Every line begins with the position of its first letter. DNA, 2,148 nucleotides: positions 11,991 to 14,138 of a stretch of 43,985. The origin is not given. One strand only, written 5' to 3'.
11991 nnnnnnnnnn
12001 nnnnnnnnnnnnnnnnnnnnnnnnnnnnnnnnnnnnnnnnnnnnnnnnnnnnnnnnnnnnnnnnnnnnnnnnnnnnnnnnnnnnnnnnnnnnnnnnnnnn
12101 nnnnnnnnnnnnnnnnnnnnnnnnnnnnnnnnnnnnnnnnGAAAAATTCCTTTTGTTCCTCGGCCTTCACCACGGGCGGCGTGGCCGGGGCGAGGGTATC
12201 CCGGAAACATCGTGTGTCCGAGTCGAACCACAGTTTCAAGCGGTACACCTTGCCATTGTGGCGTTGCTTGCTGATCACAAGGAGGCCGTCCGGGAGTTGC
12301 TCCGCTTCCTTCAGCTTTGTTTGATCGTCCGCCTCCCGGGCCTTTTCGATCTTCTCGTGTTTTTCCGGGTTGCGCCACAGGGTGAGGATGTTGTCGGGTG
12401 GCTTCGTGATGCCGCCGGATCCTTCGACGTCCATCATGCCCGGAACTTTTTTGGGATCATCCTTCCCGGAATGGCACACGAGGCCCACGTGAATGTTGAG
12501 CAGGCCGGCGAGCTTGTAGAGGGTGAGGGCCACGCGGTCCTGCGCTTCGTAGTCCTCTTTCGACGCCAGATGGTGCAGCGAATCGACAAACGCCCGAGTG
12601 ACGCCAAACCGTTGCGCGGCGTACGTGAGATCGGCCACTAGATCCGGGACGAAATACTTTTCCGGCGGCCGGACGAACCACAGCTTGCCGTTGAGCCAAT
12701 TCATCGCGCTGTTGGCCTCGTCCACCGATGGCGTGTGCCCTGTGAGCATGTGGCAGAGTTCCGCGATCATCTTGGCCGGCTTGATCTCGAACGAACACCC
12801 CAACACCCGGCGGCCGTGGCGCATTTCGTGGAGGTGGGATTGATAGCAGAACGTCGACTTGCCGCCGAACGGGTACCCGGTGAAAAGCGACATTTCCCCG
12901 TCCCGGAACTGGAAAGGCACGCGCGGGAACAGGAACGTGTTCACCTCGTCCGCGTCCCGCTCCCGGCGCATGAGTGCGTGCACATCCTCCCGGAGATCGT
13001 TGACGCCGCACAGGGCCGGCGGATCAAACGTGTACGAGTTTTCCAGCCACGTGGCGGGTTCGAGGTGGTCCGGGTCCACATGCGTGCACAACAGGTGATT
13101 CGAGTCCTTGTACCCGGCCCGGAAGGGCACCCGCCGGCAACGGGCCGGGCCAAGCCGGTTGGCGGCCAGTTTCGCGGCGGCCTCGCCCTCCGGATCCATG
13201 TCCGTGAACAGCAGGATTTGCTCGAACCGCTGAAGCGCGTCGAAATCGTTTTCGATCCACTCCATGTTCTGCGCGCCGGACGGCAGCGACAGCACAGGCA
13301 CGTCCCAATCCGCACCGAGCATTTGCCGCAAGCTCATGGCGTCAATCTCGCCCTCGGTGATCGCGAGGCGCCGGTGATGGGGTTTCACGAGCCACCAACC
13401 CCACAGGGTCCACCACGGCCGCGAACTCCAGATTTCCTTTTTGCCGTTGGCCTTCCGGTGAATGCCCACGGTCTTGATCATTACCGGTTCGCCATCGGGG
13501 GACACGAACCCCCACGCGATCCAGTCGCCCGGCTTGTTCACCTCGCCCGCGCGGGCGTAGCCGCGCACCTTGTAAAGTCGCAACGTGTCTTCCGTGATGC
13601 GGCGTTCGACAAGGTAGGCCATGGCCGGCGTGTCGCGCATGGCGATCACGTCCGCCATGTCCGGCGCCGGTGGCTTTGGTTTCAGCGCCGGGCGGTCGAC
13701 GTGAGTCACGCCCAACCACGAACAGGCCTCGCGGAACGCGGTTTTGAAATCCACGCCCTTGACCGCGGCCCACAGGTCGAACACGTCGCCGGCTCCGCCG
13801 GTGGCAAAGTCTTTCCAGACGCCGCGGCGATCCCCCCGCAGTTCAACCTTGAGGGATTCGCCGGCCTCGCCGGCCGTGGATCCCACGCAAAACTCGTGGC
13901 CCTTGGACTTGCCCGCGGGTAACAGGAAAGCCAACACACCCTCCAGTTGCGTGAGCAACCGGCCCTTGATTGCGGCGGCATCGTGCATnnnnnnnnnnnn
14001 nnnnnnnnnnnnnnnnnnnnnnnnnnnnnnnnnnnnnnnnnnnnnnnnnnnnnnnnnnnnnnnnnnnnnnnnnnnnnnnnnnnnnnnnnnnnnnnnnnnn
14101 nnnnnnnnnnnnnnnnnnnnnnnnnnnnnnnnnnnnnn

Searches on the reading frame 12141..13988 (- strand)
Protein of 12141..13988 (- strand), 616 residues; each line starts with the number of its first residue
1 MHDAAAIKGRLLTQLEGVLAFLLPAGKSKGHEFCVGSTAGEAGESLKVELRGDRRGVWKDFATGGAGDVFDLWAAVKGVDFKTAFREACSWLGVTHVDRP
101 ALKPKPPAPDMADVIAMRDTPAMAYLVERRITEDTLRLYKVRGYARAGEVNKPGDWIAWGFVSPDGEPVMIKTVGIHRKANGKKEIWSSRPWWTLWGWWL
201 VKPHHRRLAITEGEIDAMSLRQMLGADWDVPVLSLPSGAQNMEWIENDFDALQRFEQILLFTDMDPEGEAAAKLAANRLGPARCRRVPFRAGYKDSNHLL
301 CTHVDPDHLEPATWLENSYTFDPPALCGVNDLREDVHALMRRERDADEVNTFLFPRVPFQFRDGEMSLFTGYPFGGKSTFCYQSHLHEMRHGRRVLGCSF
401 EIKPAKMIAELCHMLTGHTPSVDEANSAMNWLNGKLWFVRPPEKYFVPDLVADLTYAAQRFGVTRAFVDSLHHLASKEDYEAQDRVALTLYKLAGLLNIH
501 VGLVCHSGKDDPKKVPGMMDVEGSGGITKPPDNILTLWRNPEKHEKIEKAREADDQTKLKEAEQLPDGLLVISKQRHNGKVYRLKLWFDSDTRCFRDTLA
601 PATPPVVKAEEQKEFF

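Call 40: search_protein_families(library=phrogs, proteins=[window:12141-13988:-], max_evalue=0.001)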
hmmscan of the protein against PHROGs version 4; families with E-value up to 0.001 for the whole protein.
window:12141-13988:- (616 aa): 8 families
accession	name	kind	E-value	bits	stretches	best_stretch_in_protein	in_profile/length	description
phrog_239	-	DNA, RNA and nucleotide metabolism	3.3e-72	245.6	1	28-598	39-599/801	DNA primase/helicase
phrog_5482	-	unknown function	6.2e-31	108.4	1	348-595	36-296/341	-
phrog_19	-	DNA, RNA and nucleotide metabolism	1.4e-13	51.6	1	361-598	350-581/621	DnaB-like replicative helicase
phrog_510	-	DNA, RNA and nucleotide metabolism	3.5e-13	50.1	1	4-282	19-322/667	DNA primase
phrog_47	-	DNA, RNA and nucleotide metabolism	1e-09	38.6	1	51-295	72-317/947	DNA primase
phrog_13004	-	unknown function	3.3e-06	27.2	1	6-79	11-80/363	-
phrog_849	-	DNA, RNA and nucleotide metabolism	2.1e-05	24.7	1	123-279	150-310/435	DNA primase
phrog_243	-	DNA, RNA and nucleotide metabolism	2.7e-05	24.3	0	467-544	147-229/273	DnaB-like replicative helicase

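Call 41: search_protein_families(library=pfam, proteins=[window:12141-13988:-], max_evalue=0.001)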
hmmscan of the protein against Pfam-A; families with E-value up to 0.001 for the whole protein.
window:12141-13988:- (616 aa): 5 families
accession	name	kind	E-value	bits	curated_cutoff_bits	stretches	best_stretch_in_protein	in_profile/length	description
PF13155.12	Toprim_2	-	1.6e-07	32.1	22.1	1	210-299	2-87/88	Toprim-like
PF01751.28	Toprim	-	4.5e-05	24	23.1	1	208-281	2-82/96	Toprim domain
PF03796.21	DnaB_C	-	5.4e-05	23.1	27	1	362-596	17-254/255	DnaB-like helicase C terminal domain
PF13481.12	AAA_25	-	0.0005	20.2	27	0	362-511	31-194/195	AAA domain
PF13362.12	Toprim_3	-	0.00096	20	27.2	0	208-301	2-90/95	Toprim domain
